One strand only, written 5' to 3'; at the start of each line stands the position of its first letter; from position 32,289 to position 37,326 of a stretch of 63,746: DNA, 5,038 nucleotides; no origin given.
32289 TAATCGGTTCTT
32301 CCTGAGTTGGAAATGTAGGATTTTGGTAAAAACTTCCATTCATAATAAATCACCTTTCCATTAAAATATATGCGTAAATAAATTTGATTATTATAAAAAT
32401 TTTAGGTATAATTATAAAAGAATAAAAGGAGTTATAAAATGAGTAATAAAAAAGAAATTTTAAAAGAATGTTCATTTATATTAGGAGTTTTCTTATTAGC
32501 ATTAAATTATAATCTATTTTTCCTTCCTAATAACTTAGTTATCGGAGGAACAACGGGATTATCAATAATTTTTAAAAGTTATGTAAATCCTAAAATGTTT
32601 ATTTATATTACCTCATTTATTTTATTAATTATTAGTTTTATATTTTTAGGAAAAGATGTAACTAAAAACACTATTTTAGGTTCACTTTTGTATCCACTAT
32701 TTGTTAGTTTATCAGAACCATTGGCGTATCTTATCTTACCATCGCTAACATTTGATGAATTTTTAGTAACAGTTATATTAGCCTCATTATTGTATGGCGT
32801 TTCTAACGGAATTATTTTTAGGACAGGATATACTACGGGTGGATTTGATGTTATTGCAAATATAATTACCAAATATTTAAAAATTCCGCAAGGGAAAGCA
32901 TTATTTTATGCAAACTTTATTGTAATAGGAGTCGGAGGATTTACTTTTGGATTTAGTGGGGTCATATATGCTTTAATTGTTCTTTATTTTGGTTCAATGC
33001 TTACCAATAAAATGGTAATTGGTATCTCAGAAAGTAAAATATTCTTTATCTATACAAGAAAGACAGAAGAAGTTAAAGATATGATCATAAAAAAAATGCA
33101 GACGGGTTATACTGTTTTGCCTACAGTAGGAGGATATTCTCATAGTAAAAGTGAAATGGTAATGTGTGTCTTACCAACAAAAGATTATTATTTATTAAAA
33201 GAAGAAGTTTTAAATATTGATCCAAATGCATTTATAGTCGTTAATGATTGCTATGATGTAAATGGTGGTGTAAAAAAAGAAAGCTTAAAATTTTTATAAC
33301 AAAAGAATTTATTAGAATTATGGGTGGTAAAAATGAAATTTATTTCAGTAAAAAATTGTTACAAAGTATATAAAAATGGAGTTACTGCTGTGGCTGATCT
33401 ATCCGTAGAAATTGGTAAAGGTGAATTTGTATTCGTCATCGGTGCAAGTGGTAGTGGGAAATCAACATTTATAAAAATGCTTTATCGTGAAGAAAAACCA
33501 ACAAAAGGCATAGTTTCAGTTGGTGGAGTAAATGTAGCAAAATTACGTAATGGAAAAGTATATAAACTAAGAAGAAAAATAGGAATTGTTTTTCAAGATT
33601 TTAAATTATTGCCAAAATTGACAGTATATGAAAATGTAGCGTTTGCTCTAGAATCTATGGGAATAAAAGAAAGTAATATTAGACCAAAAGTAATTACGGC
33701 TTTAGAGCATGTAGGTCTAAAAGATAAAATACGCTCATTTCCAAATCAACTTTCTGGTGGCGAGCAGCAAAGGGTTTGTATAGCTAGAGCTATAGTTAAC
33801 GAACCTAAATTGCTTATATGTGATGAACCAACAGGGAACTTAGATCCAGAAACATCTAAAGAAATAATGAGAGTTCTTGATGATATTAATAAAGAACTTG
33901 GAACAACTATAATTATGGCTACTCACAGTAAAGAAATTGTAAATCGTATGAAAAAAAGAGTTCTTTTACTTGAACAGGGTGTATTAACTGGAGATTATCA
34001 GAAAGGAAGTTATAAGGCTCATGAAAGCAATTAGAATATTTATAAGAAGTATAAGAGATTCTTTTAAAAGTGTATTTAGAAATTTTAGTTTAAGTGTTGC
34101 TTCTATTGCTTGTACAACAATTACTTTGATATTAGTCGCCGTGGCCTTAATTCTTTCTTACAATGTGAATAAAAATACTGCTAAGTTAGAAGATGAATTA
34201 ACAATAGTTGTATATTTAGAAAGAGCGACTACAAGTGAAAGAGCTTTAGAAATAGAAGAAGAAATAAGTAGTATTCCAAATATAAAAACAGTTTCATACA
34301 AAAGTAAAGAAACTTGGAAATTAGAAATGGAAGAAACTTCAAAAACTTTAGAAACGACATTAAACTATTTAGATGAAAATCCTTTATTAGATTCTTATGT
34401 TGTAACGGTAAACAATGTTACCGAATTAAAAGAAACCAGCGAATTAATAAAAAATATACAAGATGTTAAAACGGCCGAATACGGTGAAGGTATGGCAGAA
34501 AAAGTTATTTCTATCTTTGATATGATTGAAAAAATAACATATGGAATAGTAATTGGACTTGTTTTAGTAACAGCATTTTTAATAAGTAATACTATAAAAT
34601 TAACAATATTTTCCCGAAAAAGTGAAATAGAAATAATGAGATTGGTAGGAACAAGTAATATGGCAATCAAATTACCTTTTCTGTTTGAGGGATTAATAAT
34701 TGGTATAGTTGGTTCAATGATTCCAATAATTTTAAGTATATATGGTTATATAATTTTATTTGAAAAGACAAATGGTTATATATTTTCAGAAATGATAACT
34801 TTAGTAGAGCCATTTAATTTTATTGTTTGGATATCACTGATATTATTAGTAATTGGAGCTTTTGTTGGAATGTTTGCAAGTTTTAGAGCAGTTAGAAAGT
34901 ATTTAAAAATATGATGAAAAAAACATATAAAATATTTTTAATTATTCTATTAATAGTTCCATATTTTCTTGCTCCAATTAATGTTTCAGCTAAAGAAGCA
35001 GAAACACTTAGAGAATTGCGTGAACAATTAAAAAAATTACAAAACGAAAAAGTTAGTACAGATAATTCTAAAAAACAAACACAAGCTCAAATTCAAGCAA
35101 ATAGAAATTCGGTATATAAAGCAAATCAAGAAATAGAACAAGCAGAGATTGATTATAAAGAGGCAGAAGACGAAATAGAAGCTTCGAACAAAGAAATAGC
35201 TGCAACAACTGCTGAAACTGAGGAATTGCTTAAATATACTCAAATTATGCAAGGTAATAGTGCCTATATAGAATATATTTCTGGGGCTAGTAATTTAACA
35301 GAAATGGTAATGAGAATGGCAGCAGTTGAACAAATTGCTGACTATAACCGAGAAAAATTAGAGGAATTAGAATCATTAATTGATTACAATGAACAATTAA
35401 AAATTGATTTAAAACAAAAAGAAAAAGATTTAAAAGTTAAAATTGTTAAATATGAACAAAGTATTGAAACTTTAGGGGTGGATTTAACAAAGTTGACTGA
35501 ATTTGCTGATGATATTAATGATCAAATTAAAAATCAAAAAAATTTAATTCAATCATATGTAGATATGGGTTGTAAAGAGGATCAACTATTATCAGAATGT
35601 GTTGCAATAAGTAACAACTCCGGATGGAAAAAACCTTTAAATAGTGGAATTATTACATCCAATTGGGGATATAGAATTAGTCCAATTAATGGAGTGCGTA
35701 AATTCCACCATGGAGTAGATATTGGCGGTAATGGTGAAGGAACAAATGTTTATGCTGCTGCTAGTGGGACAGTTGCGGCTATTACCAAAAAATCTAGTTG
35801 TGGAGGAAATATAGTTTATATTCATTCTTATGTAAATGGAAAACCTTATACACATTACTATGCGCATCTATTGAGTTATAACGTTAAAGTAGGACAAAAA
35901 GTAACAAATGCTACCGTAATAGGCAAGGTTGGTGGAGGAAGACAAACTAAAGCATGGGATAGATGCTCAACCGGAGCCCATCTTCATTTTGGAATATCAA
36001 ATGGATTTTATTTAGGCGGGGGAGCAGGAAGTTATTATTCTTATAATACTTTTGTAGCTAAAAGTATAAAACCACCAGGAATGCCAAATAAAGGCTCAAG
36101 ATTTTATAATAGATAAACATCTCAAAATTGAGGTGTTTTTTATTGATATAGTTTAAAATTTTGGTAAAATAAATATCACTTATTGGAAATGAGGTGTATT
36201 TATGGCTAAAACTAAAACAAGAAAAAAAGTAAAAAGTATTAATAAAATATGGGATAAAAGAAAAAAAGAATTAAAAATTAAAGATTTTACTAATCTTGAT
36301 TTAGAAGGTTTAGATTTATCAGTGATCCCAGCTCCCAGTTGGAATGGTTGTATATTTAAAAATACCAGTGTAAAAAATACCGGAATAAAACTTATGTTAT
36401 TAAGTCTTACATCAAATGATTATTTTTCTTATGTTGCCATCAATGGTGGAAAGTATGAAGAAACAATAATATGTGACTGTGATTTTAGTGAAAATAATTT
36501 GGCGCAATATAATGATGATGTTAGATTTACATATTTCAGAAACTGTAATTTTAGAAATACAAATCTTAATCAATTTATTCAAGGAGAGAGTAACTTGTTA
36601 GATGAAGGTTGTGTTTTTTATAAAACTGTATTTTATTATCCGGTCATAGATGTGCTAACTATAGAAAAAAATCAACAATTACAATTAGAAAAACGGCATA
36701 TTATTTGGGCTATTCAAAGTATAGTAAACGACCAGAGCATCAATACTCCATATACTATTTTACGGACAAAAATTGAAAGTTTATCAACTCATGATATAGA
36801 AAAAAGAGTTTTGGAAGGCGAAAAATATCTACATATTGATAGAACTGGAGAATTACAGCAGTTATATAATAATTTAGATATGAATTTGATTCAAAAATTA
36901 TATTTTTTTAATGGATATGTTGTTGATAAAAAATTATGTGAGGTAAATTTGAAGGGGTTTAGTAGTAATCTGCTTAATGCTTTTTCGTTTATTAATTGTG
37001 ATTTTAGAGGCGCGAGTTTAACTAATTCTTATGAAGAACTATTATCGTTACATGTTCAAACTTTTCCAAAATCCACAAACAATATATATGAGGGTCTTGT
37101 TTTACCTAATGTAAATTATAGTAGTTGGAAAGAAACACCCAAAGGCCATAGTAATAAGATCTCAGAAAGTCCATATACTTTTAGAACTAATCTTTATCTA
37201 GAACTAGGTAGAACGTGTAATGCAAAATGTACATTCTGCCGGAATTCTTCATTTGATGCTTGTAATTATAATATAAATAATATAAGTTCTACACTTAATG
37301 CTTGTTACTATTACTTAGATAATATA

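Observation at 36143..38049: Orphan monocistronic pentapeptide-repeat / radical-SAM fusion protein beside whiA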

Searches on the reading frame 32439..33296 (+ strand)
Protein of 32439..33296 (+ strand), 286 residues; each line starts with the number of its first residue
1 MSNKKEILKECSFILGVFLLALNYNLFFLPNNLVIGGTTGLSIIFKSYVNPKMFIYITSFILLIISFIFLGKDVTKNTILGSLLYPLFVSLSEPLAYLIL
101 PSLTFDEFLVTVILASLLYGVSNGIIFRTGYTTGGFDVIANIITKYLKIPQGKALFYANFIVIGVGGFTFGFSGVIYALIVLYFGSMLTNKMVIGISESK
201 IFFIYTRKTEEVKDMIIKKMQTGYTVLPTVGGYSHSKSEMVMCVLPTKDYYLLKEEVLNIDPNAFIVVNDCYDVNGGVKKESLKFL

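Call 66: search_protein_families(library=pfam, proteins=[window:32439-33296:+], max_evalue=0.00001)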
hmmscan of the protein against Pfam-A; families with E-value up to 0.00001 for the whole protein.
window:32439-33296:+ (286 aa): 2 families
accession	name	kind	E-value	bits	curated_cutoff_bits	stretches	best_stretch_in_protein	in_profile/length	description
PF02588.21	YitT_membrane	-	1.4e-41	142.6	24.3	1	13-216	5-204/205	Uncharacterised 5xTM membrane BCR, YitT family COG1284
PF10035.14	DUF2179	-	3.8e-16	59.1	22.8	1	223-276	2-55/55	Uncharacterized protein conserved in bacteria (DUF2179)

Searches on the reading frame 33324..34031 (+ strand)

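Call 66: search_protein_families(library=pfam, proteins=[window:33324-34031:+], max_evalue=0.00001)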
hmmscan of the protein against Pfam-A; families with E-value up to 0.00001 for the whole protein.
window:33324-34031:+ (236 aa): 3 families
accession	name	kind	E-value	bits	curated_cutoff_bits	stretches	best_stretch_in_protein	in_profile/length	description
PF00005.33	ABC_tran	-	3.8e-36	125.2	25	1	24-170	2-136/137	ABC transporter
PF13304.12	AAA_21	-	5.3e-10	40.3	27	0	160-207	255-304/304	AAA domain, putative AbiEii toxin, Type IV TA system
PF02463.25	SMC_N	-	6.8e-06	26.1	40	0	107-213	125-209/220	RecF/RecN/SMC N terminal domain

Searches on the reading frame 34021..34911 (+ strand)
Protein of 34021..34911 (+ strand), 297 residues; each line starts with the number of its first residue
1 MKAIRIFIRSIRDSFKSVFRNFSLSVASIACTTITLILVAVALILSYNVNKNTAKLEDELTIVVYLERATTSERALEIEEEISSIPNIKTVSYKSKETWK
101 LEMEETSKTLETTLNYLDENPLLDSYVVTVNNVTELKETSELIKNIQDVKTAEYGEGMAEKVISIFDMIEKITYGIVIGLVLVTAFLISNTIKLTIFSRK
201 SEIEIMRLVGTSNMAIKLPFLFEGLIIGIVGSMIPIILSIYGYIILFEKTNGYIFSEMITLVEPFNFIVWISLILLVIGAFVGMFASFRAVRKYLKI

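Call 66: search_protein_families(library=pfam, proteins=[window:34021-34911:+], max_evalue=0.00001)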
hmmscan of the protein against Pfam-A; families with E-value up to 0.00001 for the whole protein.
window:34021-34911:+ (297 aa): 2 families
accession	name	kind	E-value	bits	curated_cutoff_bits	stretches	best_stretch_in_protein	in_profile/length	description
PF18075.7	FtsX_ECD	-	1.7e-14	54.6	23.5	1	61-150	2-94/96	FtsX extracellular domain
PF02687.27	FtsX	-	7.7e-10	39.3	25.5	1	176-294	3-119/120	FtsX-like permease C-terminal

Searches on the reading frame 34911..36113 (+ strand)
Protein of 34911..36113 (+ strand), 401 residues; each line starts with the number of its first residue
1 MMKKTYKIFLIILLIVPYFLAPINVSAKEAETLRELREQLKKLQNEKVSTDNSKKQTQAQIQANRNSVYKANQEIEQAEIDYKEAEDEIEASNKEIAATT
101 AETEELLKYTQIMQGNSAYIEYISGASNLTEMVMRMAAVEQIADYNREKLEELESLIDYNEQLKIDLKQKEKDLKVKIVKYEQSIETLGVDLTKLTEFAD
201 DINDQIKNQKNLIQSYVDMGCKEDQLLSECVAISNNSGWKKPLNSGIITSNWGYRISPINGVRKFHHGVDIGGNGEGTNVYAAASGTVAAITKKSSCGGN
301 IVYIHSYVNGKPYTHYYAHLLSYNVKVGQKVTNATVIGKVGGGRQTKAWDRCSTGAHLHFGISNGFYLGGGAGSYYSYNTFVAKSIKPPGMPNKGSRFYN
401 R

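Call 66: search_protein_families(library=pfam, proteins=[window:34911-36113:+], max_evalue=0.00001)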
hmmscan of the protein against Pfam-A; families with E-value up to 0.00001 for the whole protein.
window:34911-36113:+ (401 aa): 2 families
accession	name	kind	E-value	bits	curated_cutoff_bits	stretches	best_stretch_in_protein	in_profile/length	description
PF01551.29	Peptidase_M23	-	2.2e-18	66.7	28.7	1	264-363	1-88/96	Peptidase family M23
PF24568.1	CC_PcsB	-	2.6e-07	30.9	27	1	89-154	1-66/75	Peptidoglycan hydrolase PcsB, coiled-coil domain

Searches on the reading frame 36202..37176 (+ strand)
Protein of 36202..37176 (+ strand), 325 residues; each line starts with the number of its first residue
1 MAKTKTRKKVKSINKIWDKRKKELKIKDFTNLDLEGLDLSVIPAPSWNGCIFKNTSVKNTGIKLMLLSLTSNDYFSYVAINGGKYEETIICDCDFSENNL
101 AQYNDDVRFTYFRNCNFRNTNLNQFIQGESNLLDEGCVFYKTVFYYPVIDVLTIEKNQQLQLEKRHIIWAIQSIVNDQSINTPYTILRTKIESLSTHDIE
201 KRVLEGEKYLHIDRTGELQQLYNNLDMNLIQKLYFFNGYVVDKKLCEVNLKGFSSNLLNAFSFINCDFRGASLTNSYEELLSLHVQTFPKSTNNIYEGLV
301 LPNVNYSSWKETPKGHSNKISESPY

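Call 31: search_solved_structures(query=A2, max_evalue=10, show_alignments=3)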
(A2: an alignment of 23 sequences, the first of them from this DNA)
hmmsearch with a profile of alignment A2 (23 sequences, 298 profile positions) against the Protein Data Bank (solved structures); distinct sequences matched with E-value up to 10: 23.
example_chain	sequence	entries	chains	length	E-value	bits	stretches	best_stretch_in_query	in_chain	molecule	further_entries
2xtx_A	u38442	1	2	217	1.5e-06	31.2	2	39-123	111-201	QNRB1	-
2xtw_A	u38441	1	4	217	1.9e-06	30.8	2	38-123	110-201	QNRB1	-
2xty_A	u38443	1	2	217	3e-06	30.2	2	38-123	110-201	QNRB1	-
4yfo_A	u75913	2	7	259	6.6e-06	29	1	8-117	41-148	beta1_ex1 | 6beta1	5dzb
2j8k_A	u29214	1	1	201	9.3e-06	28.5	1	18-116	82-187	NP275-NP276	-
5dra_A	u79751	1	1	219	2e-05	27.5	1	8-110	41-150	3beta1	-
4yei_A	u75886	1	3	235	6e-05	25.9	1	8-122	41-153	beta1mut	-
4yc5_A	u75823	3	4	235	6.1e-05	25.9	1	8-122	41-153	beta1 | beta1 protein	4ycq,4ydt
6zt4_A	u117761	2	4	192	0.00012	24.9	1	70-110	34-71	Pentapeptide repeat protein MfpA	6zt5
2w7z_A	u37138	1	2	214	0.00051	22.8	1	69-130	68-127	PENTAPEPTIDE REPEAT FAMILY PROTEIN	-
2bm4_A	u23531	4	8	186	0.00084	22.1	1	57-110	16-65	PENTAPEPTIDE REPEAT FAMILY PROTEIN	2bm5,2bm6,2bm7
5dn0_A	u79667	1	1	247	0.0023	20.7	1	8-122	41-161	beta1 t1555 loop variant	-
3n90_A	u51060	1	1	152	0.0024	20.6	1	14-85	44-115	Thylakoid lumenal 15 kDa protein 1, chloroplastic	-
2o6w_A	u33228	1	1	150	0.0026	20.5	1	18-109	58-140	Repeat Five Residue (Rfr) protein or pentapeptide repeat protein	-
5di5_A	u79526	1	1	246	0.0033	20.2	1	8-107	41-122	beta1 t801 loop variant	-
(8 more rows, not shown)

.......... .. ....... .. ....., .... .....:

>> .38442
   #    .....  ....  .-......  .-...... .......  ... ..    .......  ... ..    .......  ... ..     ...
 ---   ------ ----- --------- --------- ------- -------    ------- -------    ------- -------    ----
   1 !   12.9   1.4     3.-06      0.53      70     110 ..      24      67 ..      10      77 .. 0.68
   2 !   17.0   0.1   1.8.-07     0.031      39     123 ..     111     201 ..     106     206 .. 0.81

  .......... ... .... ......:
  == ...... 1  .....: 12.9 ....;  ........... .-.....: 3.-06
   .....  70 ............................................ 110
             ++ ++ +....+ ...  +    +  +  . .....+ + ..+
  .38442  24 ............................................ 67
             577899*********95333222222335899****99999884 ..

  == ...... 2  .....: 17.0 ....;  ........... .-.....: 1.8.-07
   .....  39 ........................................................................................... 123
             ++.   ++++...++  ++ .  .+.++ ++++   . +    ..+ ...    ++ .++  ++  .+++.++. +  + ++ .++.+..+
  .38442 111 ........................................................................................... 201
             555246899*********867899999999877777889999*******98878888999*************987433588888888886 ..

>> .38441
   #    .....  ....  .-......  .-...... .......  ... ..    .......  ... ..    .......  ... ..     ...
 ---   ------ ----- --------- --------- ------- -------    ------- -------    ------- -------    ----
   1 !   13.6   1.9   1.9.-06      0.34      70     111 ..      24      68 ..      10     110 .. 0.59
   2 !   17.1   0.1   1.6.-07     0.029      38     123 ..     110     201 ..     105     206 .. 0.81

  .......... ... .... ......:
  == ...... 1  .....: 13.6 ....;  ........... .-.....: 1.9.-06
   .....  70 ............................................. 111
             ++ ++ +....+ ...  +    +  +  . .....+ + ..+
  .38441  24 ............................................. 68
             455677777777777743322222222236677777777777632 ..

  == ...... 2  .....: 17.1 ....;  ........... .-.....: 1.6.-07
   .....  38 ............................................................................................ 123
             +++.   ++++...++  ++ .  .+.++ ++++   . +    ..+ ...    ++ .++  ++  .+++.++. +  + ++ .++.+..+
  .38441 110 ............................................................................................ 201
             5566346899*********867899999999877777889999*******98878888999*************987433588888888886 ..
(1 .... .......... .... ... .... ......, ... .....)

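Call 45: predict_structure(alignment_id=A3)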
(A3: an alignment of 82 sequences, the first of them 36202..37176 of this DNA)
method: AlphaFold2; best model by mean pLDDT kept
length: 325 residues; sequences in the alignment: 82
mean_pLDDT: 92.5   pTM: 0.88
mean pLDDT of the five models: 92.5, 92.3, 92.3, 90.9, 89.7
residues with pLDDT >= 90: 257; 70-90: 63; 50-70: 3; < 50: 2
segments of 3 or more residues with pLDDT < 50: none
pLDDT, mean of each block of 10 residues (from residue 1): 78 97 98 98 97 98 96 88 88 98 86 97 94 96 85 96 95 87 90 96 98 95 95 97 88 92 95 92 92 89 91 80 88
secondary structure, 60 per line:
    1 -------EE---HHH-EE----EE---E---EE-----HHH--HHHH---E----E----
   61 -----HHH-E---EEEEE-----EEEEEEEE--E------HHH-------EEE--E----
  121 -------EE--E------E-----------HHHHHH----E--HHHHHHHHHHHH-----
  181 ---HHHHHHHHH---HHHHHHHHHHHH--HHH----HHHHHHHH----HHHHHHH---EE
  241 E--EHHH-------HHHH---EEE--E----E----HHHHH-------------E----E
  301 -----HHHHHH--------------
elements in order: H44-47 E74-78 E84-91 E111-113 H151-156 H164-175 H184-192 H196-207 H217-224 H229-235 E239-241 H255-258 E262-264 H277-281 H306-311

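Call 51: fold_search(model_id=the predicted structure, library=pdb)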
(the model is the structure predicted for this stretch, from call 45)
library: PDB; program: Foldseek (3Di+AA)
matches with E <= 10: 27; with E <= 0.001: 0
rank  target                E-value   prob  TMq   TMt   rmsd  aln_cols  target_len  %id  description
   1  3sy2_A                1.4e-01  0.08  0.14  0.09  15.0       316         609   12  Crystal structure of the Salmonella E3 ubiquitin ligase SopA in complex with the human E2 UbcH7 (released 2012-01-25)
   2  2qyu                  1.9e-01  0.09  0.15  0.09  15.1       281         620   13  Crystal structure of Salmonella effector protein SopA (released 2007-12-11)
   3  2qza_A                6.3e-01  0.09  0.21  0.13  13.0       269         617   13  Crystal structure of Salmonella effector protein SopA (released 2007-12-11)
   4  2qza_B                1.2e+00  0.03  0.15  0.10  15.5       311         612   11  Crystal structure of Salmonella effector protein SopA (released 2007-12-11)
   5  4jra_D                1.3e+00  0.04  0.08  0.20  10.8       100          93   14  CRYSTAL STRUCTURE OF THE BOTULINUM NEUROTOXIN A RECEPTOR-BINDING DOMAIN IN COMPLEX WITH THE LUMINAL DOMAIN Of SV2C (released 2013-11-20)
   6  8xp3_JC               4.4e+00  0.06  0.11  0.08   4.2        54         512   20  Cryo-EM structure of the human 40S ribosome with LARP1 and LRRC47 (released 2024-11-20)
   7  5c1c                  4.4e+00  0.00  0.07  0.07  14.1       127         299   11  Crystal Structure of the Pectin Methylesterase from Aspergillus niger in Deglycosylated Form (released 2015-07-01)
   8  9f3c_A                4.6e+00  0.02  0.12  0.08  21.5       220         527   12  Low-resolution (5.4 angstrom) cryo-EM structure of SV2B-BoNT/A1 at pH 5.5 (released 2025-03-12)
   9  6kqs_A                4.6e+00  0.01  0.07  0.05  14.4       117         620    6  Crystal Structure of GH136 lacto-N-biosidase from Eubacterium ramulus - selenomethionine derivative (released 2020-06-10)
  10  5cwm                  4.9e+00  0.06  0.11  0.15   9.5        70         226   17  Crystal structure of de novo designed helical repeat protein DHR64 (released 2015-12-16)
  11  4b8c_J                4.9e+00  0.02  0.13  0.18  14.2       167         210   17  nuclease module of the yeast Ccr4-Not complex (released 2012-11-21)
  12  9k4a_A                4.9e+00  0.01  0.08  0.05  12.5       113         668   16  Cryo-EM structure of depolymerase S2-4 from Klebsiella phage K64-1 (released 2026-03-25)
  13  8iqe_C                5.1e+00  0.04  0.13  0.08   7.7        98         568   17  Crystal structure of tetrameric K2-2 TSP (released 2024-02-21)
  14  8iqe_A                5.4e+00  0.04  0.16  0.10   9.6       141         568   17  Crystal structure of tetrameric K2-2 TSP (released 2024-02-21)
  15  9ynu_E                6.4e+00  0.02  0.12  0.10   9.1       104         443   10  Tra1 and core modules including core tip of ctSAGA complex (released 2025-12-03)
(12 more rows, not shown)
